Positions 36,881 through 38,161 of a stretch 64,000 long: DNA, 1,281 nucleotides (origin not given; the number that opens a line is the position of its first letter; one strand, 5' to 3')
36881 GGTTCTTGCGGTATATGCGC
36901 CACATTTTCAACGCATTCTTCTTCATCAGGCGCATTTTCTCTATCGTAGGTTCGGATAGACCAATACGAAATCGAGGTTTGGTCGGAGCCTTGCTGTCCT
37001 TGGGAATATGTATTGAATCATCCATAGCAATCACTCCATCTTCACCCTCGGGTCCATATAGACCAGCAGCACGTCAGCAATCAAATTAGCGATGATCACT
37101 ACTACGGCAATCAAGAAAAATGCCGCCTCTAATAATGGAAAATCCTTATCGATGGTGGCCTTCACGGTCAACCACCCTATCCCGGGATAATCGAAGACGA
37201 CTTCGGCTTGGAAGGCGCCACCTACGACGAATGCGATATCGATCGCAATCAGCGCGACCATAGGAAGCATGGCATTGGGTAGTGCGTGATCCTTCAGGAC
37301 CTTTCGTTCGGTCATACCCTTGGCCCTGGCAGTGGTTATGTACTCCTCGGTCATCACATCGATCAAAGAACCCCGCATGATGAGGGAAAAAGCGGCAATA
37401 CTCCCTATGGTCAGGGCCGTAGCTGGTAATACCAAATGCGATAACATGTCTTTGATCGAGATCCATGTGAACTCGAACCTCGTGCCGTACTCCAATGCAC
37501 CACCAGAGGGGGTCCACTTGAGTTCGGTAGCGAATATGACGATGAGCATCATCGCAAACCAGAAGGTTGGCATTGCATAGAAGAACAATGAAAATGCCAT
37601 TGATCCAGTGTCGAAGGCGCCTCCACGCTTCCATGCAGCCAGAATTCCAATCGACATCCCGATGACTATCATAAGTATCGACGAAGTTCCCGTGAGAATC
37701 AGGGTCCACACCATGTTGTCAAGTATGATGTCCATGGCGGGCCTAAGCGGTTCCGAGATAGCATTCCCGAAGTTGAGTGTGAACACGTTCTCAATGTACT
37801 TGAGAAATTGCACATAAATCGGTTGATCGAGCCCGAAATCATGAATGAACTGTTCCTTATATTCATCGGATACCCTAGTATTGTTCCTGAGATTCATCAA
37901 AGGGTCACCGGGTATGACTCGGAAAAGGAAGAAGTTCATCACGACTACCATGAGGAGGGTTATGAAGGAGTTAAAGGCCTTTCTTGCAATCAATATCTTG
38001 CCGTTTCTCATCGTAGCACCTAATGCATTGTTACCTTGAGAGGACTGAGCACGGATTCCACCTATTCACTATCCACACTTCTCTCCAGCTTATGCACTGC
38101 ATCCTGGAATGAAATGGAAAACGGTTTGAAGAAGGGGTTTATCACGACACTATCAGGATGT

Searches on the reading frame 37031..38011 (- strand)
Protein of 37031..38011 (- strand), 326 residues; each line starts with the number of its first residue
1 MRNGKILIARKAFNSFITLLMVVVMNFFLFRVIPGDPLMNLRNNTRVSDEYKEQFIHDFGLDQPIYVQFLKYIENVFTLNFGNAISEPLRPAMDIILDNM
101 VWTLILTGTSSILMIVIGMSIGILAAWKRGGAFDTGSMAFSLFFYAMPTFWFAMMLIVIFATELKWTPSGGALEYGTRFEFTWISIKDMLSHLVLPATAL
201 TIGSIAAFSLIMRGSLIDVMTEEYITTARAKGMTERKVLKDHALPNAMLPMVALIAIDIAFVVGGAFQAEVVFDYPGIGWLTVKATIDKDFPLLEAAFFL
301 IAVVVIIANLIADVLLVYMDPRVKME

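Call 65: find_encoding_contigs(protein=window:37031-38011:-, flank=10000, max_places=1)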
Protein window:37031-38011:- (326 aa): 2 contigs read that carry it; 1 place shown.
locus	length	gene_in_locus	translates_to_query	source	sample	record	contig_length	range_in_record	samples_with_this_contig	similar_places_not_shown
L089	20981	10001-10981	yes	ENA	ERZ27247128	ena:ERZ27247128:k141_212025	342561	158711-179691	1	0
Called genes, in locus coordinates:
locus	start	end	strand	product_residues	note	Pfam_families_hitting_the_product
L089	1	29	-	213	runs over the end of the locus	PF13483:Lactamase_B_3, PF12706:Lactamase_B_2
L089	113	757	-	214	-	PF10571:UPF0547 (weak)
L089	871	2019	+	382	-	PF04123:DUF373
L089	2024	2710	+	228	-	PF01973:MptE-like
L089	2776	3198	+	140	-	PF19479:DUF6015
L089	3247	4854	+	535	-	PF02163:Peptidase_M50, PF13180:PDZ_2 (faint)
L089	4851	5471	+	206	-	-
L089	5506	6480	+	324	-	PF00586:AIRS, PF02769:AIRS_C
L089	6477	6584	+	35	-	-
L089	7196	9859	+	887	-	PF00496:SBP_bac_5, PF08308:PEGA (faint), PF18911:PKD_4, PF00801:PKD (faint), PF13620:CarboxypepD_reg, PF13715:CarbopepD_reg_2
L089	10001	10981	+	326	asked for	PF19300:BPD_transp_1_N, PF00528:BPD_transp_1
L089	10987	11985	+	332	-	PF12911:OppC_N, PF00528:BPD_transp_1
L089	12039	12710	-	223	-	-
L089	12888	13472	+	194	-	PF03352:Adenine_glyco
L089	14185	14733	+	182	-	PF00352:TBP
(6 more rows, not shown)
